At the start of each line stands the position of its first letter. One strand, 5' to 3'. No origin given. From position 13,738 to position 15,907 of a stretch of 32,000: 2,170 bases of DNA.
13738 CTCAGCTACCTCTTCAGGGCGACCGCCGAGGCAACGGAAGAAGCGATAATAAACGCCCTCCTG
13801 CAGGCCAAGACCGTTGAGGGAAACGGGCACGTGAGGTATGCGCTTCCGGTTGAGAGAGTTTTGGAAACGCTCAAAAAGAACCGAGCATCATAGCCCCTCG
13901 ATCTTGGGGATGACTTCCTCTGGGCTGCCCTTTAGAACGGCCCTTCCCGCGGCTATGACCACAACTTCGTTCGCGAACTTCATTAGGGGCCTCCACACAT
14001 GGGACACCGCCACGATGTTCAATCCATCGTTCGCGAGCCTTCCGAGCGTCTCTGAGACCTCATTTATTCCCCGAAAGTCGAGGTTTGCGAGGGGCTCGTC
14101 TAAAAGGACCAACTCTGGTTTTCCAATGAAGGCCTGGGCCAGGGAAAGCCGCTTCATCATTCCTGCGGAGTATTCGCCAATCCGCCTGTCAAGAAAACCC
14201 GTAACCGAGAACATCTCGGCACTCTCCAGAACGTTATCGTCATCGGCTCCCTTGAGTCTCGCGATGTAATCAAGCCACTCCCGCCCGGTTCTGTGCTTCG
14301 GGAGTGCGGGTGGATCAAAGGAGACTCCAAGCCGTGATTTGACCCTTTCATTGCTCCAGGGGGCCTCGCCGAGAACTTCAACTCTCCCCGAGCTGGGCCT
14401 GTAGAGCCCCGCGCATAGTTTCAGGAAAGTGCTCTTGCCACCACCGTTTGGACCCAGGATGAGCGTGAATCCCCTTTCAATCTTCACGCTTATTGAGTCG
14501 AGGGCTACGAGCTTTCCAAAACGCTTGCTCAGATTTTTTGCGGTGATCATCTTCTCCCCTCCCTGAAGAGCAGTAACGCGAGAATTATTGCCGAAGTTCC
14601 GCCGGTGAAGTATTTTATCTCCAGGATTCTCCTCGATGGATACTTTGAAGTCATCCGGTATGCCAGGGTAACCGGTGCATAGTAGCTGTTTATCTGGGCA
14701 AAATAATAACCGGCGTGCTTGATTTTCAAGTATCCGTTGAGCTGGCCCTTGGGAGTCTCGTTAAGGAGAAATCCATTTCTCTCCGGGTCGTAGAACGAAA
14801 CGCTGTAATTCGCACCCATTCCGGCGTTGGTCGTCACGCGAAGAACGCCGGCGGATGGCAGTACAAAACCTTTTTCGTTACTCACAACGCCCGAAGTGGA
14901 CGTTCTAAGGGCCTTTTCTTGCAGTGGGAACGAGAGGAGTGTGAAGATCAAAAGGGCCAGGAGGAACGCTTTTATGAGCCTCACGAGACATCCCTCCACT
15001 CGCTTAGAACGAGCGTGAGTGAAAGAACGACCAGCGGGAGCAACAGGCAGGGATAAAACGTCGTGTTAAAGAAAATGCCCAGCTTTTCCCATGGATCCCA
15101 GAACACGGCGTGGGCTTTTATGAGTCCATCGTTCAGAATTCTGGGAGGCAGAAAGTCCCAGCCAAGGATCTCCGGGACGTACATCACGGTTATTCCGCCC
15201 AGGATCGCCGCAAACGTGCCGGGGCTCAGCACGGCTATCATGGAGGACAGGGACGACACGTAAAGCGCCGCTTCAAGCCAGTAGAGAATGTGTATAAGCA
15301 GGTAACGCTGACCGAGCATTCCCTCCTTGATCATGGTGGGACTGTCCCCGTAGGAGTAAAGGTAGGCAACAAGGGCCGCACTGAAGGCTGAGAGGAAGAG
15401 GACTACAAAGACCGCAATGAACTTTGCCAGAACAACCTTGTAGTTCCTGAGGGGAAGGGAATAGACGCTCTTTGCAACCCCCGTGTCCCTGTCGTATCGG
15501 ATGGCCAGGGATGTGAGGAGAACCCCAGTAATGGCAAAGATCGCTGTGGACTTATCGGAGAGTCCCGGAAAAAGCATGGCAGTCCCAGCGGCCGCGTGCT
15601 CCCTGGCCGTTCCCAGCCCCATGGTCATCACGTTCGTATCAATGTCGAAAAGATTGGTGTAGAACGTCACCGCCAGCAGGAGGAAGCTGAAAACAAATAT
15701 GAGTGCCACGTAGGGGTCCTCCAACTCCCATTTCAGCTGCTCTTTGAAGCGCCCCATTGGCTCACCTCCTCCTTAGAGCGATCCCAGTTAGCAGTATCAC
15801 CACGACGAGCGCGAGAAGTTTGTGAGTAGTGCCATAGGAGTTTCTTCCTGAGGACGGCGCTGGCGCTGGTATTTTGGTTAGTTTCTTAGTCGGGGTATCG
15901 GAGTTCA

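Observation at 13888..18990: Candidate undescribed cell-envelope system: three secreted/anchored proteins translationally coupled to an ABC-2 transporter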

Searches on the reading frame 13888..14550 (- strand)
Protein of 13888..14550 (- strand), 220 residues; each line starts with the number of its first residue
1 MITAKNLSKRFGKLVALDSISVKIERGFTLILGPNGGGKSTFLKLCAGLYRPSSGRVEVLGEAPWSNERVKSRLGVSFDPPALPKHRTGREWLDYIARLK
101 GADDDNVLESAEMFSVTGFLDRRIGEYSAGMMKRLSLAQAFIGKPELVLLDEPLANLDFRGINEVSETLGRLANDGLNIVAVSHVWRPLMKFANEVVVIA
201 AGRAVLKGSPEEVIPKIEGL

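Call 4: search_protein_families(library=pfam, proteins=[window:13888-14550:-], max_evalue=1)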
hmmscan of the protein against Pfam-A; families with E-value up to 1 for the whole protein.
window:13888-14550:- (220 aa): 10 families
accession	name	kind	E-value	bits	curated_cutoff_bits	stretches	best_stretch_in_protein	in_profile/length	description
PF00005.33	ABC_tran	-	7.6e-23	82.1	25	1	17-155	1-137/137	ABC transporter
PF13304.12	AAA_21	-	9.2e-06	26.4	27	2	28-45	1-18/304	AAA domain, putative AbiEii toxin, Type IV TA system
PF02463.25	SMC_N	-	2.5e-05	24.2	40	1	18-43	16-41/220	RecF/RecN/SMC N terminal domain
PF13476.12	AAA_23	-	0.00014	23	27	1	21-44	14-37/201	AAA domain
PF13555.12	AAA_29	-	0.0011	19.1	27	1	22-43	17-39/61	P-loop containing region of AAA domain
PF13514.12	AAA_27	-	0.025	14.6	22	1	10-44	10-44/206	AAA domain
PF13604.12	AAA_30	-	0.027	14.7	27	1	25-75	17-67/191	AAA domain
PF13175.12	AAA_15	-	0.089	12.8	32.1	1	17-45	14-42/374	AAA ATPase domain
PF13401.12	AAA_22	-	0.11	13.3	27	1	25-59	4-41/130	AAA domain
PF09818.15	ABC_ATPase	-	0.12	11.8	23.2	1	23-51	76-105/283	P-loop domain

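Call 6: search_protein_families(library=ncbifam, proteins=[window:13888-14550:-], max_evalue=1)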
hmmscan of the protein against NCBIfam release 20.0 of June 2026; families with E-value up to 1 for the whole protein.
window:13888-14550:- (220 aa): 203 families (the best 25 are shown)
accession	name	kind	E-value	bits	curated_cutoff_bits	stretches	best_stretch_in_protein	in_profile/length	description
TIGR01188.1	drrA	subfamily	8.7e-37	127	312.45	1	9-215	1-213/302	daunorubicin resistance ABC transporter, ATP-binding protein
TIGR03740.1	galliderm_ABC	subfamily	4.2e-35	121.4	309.75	1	4-207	3-205/223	lantibiotic protection ABC transporter ATP-binding subunit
TIGR03864.1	PQQ_ABC_ATP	hypoth_equivalog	8.7e-34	117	302.25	1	2-215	2-221/236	ABC transporter, ATP-binding subunit, PQQ-dependent alcohol dehydrogenase system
TIGR00968.1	3a0106s01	subfamily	2.2e-29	102.7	342.75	1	2-214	1-219/237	sulfate ABC transporter ATP-binding protein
TIGR04521.1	ECF_ATPase_2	equivalog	2.6e-28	98.9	330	2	119-217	137-236/279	energy-coupling factor transporter ATPase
TIGR03522.1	GldA_ABC_ATP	equivalog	1.3e-27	97.1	402.6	1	2-209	3-215/301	gliding motility-associated ABC transporter ATP-binding subunit GldA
TIGR02142.1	modC_ABC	equivalog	1.4e-27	96.9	285.05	1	7-214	5-220/353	molybdenum ABC transporter ATP-binding protein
NF008513.0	PRK11432.1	equivalog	2.7e-27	95.6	496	1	2-213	7-224/351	ferric ABC transporter ATP-binding protein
NF043075.1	MMSYN1_0197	equivalog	8.4e-27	94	550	1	2-213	3-220/341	spermidine/putrescine ABC transporter ATP-binding protein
NF010060.0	PRK13537.1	equivalog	1.5e-26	93.1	521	1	2-215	16-235/314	nodulation factor ABC transporter ATP-binding protein NodI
NF040873.1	AztA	equivalog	2e-26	92.7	220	1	11-190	2-183/191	zinc ABC transporter ATP-binding protein AztA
NF040933.2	ABC_arch_GlcV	equivalog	2.2e-26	92.6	450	1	2-214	3-230/357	glucose ABC transporter ATP-binding protein GlcV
NF010059.0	PRK13536.1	equivalog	6.2e-26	91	549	1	4-215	46-263/342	nodulation factor ABC transporter ATP-binding protein NodI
TIGR03873.1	F420-0_ABC_ATP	hypoth_equivalog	8.6e-26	90.7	372.4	2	103-214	113-225/256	putative F420-0 ABC transporter ATP-binding protein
NF010068.0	PRK13548.1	equivalog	8.8e-26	90.6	261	1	1-214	5-231/261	heme ABC transporter ATP-binding protein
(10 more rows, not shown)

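Call 77: search_protein_families(library=padloc, proteins=[window:13888-14550:-], max_evalue=0.01)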
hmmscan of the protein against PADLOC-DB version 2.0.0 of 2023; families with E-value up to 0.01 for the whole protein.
window:13888-14550:- (220 aa): 20 families
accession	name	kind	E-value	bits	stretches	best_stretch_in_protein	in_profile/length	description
PDLC04135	mad3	-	1.3e-20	72.3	2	113-198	250-336/374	mads_3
PDLC04140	mad8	-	1.4e-06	26.1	1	19-44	19-45/314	mads_8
PDLC02980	AriA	-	2.5e-06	25.7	1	28-50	1-23/304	-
PDLC04213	HEC-02A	-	9.3e-06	23.4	0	13-54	10-51/337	-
PDLC04146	HEC-02B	-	2.9e-05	21.2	0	130-185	225-279/344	-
PDLC04214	HEC-02A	-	5.3e-05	20.6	0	131-186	225-279/338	-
PDLC03878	NsnB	-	9.2e-05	20.4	0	27-44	22-39/345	-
PDLC00279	PtuA1|PtuA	-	0.00023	18.4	1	16-45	16-45/416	AAA ATPase domain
PDLC04164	AriA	-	0.0016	16.1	0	24-53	25-54/253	-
PDLC04541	PDC-M25A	-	0.0032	14.6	1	17-74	13-70/380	-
PDLC02358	Old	-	0.0035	14.2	0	143-184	283-324/578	Old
PDLC04175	HEC-01A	-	0.0036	14.4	0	19-45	19-44/363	-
PDLC04149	HEC-04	-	0.0041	13.8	1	14-51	35-72/494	-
PDLC00290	PtuA1|PtuA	-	0.0042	14.5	1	18-47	15-44/414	AAA ATPase domain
PDLC00269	PtuA1|PtuA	-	0.0066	13.8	1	25-47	31-53/446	AAA ATPase domain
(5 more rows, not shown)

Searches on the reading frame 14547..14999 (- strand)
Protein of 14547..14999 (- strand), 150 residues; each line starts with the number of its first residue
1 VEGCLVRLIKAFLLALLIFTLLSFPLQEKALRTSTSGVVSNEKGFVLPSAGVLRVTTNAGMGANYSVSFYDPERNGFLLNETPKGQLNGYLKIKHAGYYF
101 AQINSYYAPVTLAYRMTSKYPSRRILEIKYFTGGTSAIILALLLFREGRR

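Call 4: search_protein_families(library=pfam, proteins=[window:14547-14999:-], max_evalue=1)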
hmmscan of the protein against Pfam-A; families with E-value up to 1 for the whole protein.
window:14547-14999:- (150 aa): 1 family
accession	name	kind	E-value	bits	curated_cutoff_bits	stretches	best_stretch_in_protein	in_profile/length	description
PF04582.17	Reo_sigmaC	-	0.25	12.1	28.1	1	109-148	88-127/130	Reovirus sigma C capsid protein C-terminal domain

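Call 6: search_protein_families(library=ncbifam, proteins=[window:14547-14999:-], max_evalue=1)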
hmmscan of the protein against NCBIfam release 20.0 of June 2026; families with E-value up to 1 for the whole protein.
window:14547-14999:- (150 aa): 0 families

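Call 41: search_solved_structures(query=A3, max_evalue=10)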
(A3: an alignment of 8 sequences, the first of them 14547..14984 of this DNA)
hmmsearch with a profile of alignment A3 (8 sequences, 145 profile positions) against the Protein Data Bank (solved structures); distinct sequences matched with E-value up to 10: 1.
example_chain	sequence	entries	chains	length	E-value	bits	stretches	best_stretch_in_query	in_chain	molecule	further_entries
1x0u_A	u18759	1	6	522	1.5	11.9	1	56-126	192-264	hypothetical methylmalonyl-CoA decarboxylase alpha subunit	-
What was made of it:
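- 14547..14984 (-): TK0162: 145-aa protein (family T) with N- and C-terminal TM segments flanking a beta-rich outside domain of about 100 aa; always found between the permease and the ATPase. No Pfam, NCBIfam or PDB hit (calls 4, 6, 41).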

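Call 77: search_protein_families(library=padloc, proteins=[window:14547-14984:-], max_evalue=0.01)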
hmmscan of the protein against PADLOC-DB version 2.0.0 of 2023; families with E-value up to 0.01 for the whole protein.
window:14547-14984:- (145 aa): 0 families

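Call 78: search_protein_families(library=phrogs, proteins=[window:14547-14984:-], max_evalue=0.01)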
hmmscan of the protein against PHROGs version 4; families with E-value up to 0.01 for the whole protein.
window:14547-14984:- (145 aa): 0 families

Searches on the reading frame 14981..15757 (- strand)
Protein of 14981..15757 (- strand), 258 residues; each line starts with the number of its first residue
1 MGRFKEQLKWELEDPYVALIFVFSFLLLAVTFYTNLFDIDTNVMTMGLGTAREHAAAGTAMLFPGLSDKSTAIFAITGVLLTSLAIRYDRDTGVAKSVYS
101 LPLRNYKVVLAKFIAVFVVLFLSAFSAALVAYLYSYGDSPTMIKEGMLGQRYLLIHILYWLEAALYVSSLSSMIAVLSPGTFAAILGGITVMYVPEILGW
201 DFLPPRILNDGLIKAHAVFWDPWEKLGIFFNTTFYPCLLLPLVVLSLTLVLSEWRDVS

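Call 4: search_protein_families(library=pfam, proteins=[window:14981-15757:-], max_evalue=1)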
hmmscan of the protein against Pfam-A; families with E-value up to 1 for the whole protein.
window:14981-15757:- (258 aa): 3 families
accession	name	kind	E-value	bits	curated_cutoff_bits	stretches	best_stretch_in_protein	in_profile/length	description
PF13346.12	ABC2_membrane_5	-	0.00034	20.6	25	1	66-149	31-118/205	ABC-2 family transporter protein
PF12679.13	ABC2_membrane_2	-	0.0022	17.7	27.2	1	21-178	17-178/283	ABC-2 family transporter protein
PF12730.13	ABC2_membrane_4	-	0.35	11.3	27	1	72-186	58-170/179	ABC-2 family transporter protein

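Call 6: search_protein_families(library=ncbifam, proteins=[window:14981-15757:-], max_evalue=1)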
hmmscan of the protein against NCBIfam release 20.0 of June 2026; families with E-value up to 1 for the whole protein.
window:14981-15757:- (258 aa): 1 family
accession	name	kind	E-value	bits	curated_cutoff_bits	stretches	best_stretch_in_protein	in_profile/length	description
TIGR00025.1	Mtu_efflux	paralog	0.028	14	146.9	1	27-125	8-101/238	ABC transporter efflux protein, DrrB family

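Call 22: find_homologous_proteins(query=window:14981-15757:-)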
Query window:14981-15757:- (258 aa): 17 proteins with E <= 0.001 among 5767 candidates.
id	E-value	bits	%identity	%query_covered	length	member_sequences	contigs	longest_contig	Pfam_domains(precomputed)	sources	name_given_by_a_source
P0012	7.8e-136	470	84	100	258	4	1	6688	PF13346.13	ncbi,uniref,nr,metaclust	ncbi:hypothetical protein APY94_12675 [Thermococcus celericrescens]|uniref:Uncharacterized protein n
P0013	2.4e-121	422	100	77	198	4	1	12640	-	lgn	-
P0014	7.4e-100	352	63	100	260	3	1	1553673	-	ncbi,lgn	ncbi:ABC transporter permease [Thermococcus prieurii]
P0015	1.2e-97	345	62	99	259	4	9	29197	-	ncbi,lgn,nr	ncbi:MAG: type transport system permease protein [Thermococcaceae archaeon]|nr:type transport system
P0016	2.1e-84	301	78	79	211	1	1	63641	-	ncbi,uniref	ncbi:hypothetical protein [Thermococcus sp. JCM 11816]|uniref:hypothetical protein n=1 Tax=Thermococ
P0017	4.8e-64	235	46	98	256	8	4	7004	-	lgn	-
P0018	2.2e-63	232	45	98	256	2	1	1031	-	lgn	-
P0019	3.3e-62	229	44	98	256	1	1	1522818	-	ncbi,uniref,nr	ncbi:hypothetical protein A3L12_04180 [Thermococcus sp. P6]|uniref:ABC transporter permease n=1 Tax=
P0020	7.9e-62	227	45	98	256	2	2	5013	-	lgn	-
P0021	9.6e-62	227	44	98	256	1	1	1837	-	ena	-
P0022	1.9e-61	226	45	98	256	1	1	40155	-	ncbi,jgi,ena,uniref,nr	ncbi:ABC transporter permease [Thermococcus sp.]|uniref:ABC transporter permease n=1 Tax=Thermococcu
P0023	2.4e-61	226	44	98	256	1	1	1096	-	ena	-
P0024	3.8e-61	225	44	98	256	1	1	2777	-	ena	-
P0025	2.8e-60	222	44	98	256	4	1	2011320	-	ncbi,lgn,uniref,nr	ncbi:hypothetical protein GQS_07985 [Thermococcus sp. 4557]|uniref:hypothetical protein n=1 Tax=Ther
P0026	5.4e-60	221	43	98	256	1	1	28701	-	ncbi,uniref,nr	ncbi:hypothetical protein APY94_11375 [Thermococcus celericrescens]|uniref:Uncharacterized protein n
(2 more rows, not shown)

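Call 23: find_encoding_contigs(protein=P0025, flank=9000, max_places=2)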
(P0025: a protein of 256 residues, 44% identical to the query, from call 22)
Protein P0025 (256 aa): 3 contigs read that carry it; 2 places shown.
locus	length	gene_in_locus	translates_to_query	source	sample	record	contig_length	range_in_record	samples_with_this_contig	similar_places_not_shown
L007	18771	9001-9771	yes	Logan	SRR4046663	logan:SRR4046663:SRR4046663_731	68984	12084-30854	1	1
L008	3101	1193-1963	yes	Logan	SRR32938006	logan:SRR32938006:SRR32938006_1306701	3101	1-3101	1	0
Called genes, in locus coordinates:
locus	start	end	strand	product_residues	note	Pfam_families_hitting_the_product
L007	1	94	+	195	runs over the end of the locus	PF01949:Endo_dU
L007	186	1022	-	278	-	PF00582:Usp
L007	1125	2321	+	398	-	PF01571:GCV_T, PF08669:GCV_T_C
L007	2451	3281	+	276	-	PF00892:EamA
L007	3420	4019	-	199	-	PF13489:Methyltransf_23, PF01209:Ubie_methyltran, PF13847:Methyltransf_31, PF08241:Methyltransf_11, PF08242:Methyltransf_12, PF13649:Methyltransf_25, PF20922:Anamorsin_N (weak)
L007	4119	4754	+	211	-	PF04252:SFM1-like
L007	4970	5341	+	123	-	-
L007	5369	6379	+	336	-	-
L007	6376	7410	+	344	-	-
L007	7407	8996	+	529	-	PF13620:CarboxypepD_reg (faint), PF08308:PEGA (weak)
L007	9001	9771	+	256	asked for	-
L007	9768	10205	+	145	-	-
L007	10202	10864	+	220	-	PF02463:SMC_N (faint), PF13476:AAA_23 (weak), PF00005:ABC_tran, PF13304:AAA_21 (faint)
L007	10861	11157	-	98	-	PF09876:DUF2103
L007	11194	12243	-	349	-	-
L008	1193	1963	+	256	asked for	-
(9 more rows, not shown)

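Call 24: find_encoding_contigs(protein=P0014, flank=9000, max_places=2)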
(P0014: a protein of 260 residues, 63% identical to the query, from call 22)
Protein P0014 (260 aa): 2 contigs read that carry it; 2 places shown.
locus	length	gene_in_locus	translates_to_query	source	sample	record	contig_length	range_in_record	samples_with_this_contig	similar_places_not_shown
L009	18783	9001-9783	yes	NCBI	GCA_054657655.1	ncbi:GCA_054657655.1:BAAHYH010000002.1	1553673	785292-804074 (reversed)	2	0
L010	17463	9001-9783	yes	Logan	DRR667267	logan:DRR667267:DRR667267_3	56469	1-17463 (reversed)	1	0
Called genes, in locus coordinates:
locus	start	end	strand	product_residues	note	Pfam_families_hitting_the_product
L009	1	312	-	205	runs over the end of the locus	PF01871:AMMECR1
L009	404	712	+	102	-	PF01910:Thiamine_BP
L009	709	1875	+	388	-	PF04123:DUF373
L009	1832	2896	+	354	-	-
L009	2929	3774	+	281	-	PF01261:AP_endonuc_2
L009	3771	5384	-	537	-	PF04055:Radical_SAM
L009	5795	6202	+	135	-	-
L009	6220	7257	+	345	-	-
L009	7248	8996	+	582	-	PF13620:CarboxypepD_reg (faint), PF08308:PEGA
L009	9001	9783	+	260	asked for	-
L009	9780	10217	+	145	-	-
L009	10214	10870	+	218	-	PF02463:SMC_N (faint), PF13476:AAA_23 (weak), PF00005:ABC_tran, PF13304:AAA_21 (faint)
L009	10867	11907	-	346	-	PF03576:Peptidase_S58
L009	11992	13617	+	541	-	PF00528:BPD_transp_1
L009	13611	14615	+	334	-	PF00005:ABC_tran, PF13304:AAA_21 (weak)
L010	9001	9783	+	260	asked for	-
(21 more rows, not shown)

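Call 40: search_solved_structures(query=A2, max_evalue=10)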
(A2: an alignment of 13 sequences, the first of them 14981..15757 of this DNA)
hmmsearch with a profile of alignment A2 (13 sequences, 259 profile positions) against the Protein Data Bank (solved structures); distinct sequences matched with E-value up to 10: 0.
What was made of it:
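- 14981..15757 (-): TK0163: 258-aa divergent ABC-2-type permease with about 6 hydrophobic segments and a conserved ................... motif after TM2. No PDB sequence hit (call 40).
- On ABC-2 type permease (Pfam ABC2_membrane clan): There is no PDB sequence match (call 40).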

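Call 77: search_protein_families(library=padloc, proteins=[window:14981-15757:-], max_evalue=0.01)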
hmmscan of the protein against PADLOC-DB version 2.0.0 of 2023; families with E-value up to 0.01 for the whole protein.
window:14981-15757:- (258 aa): 0 families

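Call 78: search_protein_families(library=phrogs, proteins=[window:14981-15757:-], max_evalue=0.01)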
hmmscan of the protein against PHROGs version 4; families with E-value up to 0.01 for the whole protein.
window:14981-15757:- (258 aa): 0 families

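Call 88: find_related_loci(query=A2, collection=metagenome_contigs, flank=8000)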
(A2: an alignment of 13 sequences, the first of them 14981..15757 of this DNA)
Query A2 (258 aa) in metagenome_contigs; peptide patterns used: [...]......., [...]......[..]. (x = any residue, [..] = any of these).
36 stretches matched a pattern; 2 encode a relative of the query (tblastn E <= 1e-3); 2 distinct loci.
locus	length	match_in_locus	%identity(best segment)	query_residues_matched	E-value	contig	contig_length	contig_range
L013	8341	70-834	44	5-258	3e-69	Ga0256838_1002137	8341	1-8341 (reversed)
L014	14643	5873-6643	44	3-258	2e-69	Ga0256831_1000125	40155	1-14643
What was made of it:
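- Tried and rejected: The metagenome scan added two type-2 loci (call 88).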

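Call 91: search_protein_families(library=pfam, alignment_id=A2, max_evalue=0.01)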
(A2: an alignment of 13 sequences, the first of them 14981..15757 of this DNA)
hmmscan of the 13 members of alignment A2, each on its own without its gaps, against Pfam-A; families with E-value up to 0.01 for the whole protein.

A. member 1, window:14981-15757:- (258 aa): 2 families
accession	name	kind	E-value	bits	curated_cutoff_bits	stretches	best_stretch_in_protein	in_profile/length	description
PF13346.12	ABC2_membrane_5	-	0.00034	20.6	25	1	66-149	31-118/205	ABC-2 family transporter protein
PF12679.13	ABC2_membrane_2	-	0.0022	17.7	27.2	1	21-178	17-178/283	ABC-2 family transporter protein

B. families by the number of members that match (of 13 scanned): 4 families
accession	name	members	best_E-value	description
PF13346.12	ABC2_membrane_5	8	2.1e-05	ABC-2 family transporter protein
PF12730.13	ABC2_membrane_4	3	0.0013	ABC-2 family transporter protein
PF12679.13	ABC2_membrane_2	1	0.0022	ABC-2 family transporter protein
PF12698.13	ABC2_membrane_3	1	0.0045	ABC-2 family transporter protein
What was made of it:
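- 14981..15757 (-): Call 91: 8 of 13 family members hit PF13346 ABC2_membrane_5 at E<=0.01, the best 2.1e-5; the window protein itself scores below the gathering score.
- On ABC-2 type permease (Pfam ABC2_membrane clan): 8 of 13 family members hit PF13346 at E<=0.01, the best 2.1e-5 (call 91).
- Closest known: NosDFY. Different: The permease hits ABC2_membrane_2 only at E 2.2e-3, below threshold (calls 4, 91).
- The permease is assigned to ABC-2 mostly by sub-threshold Pfam hits (calls 4, 91).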
